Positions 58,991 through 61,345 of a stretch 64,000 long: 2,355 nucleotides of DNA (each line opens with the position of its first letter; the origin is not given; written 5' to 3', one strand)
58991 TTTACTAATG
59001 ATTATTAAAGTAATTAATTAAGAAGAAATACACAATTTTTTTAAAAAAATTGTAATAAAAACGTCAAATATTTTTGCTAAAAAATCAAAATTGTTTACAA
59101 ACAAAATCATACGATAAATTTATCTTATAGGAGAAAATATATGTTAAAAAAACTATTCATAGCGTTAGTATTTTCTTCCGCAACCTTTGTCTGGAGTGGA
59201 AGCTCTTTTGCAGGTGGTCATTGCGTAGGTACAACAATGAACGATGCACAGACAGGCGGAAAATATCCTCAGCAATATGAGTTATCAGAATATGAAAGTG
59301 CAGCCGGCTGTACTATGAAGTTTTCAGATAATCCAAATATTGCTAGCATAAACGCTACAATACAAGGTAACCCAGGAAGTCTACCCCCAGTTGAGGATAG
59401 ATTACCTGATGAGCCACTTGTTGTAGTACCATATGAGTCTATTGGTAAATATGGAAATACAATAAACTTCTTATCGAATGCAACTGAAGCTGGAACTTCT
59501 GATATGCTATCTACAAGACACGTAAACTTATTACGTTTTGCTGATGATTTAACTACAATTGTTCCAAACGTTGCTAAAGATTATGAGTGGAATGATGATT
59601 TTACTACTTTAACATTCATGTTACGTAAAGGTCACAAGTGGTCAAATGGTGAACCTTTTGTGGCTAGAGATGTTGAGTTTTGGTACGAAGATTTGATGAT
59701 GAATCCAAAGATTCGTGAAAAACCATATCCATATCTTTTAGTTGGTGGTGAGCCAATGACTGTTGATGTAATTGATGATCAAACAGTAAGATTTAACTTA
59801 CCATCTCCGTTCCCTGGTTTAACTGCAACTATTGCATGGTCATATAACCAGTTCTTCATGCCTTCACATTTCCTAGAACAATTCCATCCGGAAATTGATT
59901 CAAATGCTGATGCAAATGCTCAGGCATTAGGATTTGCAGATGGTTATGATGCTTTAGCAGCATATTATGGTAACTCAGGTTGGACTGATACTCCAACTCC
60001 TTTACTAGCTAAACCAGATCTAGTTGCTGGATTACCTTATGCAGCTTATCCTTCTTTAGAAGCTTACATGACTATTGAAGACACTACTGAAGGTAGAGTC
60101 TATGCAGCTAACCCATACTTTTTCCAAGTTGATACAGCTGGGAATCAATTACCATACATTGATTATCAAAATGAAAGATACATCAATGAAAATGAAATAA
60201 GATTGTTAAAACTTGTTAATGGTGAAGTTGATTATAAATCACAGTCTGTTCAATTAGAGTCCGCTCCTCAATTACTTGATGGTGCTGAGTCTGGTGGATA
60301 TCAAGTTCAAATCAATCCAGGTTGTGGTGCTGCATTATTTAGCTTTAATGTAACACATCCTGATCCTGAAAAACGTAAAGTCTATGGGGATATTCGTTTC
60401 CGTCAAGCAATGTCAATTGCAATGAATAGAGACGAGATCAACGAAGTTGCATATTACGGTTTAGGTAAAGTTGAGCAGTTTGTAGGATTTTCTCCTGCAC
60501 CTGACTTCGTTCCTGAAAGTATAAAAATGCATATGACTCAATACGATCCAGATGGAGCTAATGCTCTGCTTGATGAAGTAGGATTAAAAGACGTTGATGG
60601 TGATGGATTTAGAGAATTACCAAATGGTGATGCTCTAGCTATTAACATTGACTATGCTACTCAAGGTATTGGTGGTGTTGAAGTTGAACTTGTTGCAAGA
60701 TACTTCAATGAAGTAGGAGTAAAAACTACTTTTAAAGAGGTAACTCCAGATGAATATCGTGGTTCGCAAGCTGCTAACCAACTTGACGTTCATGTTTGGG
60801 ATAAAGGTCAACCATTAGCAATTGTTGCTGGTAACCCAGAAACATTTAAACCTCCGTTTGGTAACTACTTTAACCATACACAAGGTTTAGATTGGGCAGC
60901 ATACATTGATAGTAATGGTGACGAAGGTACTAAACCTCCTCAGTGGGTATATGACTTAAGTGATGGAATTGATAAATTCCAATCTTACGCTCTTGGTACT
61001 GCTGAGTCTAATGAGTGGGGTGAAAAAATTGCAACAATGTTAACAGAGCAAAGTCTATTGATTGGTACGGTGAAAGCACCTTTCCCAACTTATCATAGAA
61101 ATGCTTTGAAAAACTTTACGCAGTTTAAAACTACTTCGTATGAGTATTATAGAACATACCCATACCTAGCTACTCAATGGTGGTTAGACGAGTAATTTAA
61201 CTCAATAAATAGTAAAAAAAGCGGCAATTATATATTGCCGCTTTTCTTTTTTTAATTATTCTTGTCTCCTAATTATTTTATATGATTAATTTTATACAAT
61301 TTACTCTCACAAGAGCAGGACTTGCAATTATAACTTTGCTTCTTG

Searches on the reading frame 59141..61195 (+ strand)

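Call 35: search_protein_families(library=pfam, proteins=[window:59141-61195:+], max_evalue=0.00001)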
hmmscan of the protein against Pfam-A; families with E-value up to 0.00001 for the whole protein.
window:59141-61195:+ (684 aa): 1 family
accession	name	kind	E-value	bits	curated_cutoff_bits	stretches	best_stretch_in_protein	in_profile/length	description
PF00496.27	SBP_bac_5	-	5.4e-52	177.6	32.4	1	139-553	1-344/368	Bacterial extracellular solute-binding proteins, family 5 Middle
